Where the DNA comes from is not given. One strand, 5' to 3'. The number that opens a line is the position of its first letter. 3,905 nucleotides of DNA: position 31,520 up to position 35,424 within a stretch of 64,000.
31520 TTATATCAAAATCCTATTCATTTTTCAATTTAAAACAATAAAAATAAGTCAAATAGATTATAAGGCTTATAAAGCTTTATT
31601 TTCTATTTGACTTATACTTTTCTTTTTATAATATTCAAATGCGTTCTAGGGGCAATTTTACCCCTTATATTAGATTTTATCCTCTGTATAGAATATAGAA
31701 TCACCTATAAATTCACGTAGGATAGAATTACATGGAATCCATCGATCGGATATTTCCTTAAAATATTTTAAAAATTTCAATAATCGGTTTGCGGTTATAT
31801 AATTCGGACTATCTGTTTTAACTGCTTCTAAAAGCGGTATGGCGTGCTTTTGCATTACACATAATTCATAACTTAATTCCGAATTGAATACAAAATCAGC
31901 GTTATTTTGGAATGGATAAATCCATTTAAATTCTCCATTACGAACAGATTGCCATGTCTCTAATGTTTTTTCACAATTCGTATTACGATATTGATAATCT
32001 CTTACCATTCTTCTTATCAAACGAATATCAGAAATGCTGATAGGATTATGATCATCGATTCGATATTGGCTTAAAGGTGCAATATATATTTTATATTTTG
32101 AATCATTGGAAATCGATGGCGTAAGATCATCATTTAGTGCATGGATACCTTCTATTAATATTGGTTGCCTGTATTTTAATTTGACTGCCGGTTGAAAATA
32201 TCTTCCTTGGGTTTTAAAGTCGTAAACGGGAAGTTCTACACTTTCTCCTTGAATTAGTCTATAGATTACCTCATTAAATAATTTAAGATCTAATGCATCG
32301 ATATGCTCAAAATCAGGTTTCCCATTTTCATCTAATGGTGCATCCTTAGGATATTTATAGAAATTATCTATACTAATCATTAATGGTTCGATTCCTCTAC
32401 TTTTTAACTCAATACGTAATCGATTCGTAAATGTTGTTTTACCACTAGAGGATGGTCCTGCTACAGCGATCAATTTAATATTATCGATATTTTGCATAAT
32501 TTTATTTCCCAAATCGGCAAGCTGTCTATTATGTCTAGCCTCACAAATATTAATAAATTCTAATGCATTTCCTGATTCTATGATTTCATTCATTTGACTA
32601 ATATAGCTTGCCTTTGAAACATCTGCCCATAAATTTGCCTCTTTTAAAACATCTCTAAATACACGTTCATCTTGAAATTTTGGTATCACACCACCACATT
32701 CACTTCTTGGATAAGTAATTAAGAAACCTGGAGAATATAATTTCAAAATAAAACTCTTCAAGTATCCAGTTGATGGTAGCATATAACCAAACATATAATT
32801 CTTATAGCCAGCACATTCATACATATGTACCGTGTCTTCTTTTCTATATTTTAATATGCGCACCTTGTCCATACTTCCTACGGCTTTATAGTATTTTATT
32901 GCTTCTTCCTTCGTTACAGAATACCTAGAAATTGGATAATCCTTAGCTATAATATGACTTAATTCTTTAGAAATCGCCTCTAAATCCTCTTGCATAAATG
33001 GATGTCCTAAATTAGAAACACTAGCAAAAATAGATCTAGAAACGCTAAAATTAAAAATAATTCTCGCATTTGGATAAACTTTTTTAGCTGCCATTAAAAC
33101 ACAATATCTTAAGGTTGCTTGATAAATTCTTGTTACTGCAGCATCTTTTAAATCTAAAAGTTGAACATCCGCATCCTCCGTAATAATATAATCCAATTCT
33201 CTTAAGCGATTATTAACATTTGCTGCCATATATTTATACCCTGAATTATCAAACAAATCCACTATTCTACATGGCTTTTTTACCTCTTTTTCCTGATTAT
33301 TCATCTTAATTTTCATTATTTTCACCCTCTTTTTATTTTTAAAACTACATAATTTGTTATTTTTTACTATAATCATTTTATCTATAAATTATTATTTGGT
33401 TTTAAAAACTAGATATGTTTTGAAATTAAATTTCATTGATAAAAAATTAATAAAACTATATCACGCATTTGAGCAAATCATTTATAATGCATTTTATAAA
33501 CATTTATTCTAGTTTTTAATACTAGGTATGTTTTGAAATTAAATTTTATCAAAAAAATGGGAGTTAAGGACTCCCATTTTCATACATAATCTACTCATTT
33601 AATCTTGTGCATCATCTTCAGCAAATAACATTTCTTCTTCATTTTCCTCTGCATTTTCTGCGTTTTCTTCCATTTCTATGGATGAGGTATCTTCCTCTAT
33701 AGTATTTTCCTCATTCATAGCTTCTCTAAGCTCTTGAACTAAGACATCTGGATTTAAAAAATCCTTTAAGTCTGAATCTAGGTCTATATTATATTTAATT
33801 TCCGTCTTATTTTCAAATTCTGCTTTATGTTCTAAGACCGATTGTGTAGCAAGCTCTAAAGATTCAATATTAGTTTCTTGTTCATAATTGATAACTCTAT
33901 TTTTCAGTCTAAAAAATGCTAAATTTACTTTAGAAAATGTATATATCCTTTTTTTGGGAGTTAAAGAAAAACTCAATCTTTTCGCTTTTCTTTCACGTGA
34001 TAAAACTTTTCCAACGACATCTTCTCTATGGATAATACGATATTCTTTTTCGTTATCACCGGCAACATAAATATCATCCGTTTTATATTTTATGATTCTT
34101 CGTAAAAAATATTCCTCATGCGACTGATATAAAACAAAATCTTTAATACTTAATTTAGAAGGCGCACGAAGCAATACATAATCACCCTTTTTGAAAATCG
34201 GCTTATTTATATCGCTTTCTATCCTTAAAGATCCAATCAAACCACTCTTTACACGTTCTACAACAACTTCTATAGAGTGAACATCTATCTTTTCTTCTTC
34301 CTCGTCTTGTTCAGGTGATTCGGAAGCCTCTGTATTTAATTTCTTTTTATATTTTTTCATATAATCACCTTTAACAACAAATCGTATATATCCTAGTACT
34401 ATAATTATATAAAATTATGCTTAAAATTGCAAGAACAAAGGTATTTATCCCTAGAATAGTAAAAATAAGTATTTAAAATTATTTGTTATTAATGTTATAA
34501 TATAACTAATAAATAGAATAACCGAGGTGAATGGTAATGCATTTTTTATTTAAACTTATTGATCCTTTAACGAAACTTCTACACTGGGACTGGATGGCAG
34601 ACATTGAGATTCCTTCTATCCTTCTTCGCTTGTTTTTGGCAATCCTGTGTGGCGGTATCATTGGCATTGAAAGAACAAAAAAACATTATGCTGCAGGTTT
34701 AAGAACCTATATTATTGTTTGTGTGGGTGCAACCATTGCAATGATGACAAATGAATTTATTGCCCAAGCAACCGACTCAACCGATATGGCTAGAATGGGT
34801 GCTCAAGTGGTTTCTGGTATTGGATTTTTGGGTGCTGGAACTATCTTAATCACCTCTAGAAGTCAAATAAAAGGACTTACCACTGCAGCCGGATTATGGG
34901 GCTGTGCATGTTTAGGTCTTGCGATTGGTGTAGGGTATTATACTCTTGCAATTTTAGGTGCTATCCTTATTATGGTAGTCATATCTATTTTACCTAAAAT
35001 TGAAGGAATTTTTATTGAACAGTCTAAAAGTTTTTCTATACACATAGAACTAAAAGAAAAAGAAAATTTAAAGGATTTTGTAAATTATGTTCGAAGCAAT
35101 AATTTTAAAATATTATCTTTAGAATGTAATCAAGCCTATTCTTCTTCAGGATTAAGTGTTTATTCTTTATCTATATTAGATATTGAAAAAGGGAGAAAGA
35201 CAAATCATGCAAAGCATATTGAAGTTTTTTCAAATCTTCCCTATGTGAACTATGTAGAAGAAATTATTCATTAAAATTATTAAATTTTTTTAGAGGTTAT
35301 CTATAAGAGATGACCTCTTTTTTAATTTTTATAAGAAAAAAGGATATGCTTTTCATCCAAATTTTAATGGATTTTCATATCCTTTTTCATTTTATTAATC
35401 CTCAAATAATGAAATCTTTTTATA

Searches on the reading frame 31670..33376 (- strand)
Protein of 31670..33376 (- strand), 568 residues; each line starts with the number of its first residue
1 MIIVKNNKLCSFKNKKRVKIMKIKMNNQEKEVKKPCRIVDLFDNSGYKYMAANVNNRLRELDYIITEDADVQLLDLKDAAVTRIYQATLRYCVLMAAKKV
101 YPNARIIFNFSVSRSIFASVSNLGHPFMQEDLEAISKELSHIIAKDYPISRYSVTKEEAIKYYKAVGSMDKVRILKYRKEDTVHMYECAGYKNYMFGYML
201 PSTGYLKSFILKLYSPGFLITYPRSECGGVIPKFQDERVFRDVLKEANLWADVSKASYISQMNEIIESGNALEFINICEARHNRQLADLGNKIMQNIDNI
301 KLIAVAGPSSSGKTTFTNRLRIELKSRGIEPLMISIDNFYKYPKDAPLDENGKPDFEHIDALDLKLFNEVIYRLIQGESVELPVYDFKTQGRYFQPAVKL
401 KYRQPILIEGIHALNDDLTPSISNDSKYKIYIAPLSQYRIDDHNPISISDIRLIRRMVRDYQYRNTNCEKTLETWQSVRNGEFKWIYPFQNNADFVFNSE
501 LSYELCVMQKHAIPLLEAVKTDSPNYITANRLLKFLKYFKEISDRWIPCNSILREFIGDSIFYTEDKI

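Call 36: search_protein_families(library=pfam, proteins=[window:31670-33376:-], max_evalue=0.00001)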
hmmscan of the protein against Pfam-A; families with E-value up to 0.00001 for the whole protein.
window:31670-33376:- (568 aa): 1 family
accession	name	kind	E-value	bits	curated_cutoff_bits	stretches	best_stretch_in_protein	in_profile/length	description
PF00485.24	PRK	-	7.2e-20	72.1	22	1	302-498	1-188/196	Phosphoribulokinase / Uridine kinase family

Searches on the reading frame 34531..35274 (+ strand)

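Call 36: search_protein_families(library=pfam, proteins=[window:34531-35274:+], max_evalue=0.00001)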
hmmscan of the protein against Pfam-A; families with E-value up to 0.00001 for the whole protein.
window:34531-35274:+ (247 aa): 1 family
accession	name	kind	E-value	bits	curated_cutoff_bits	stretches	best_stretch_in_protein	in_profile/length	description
PF02308.21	MgtC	-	2.7e-37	128.3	31.4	1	34-158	1-119/121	MgtC family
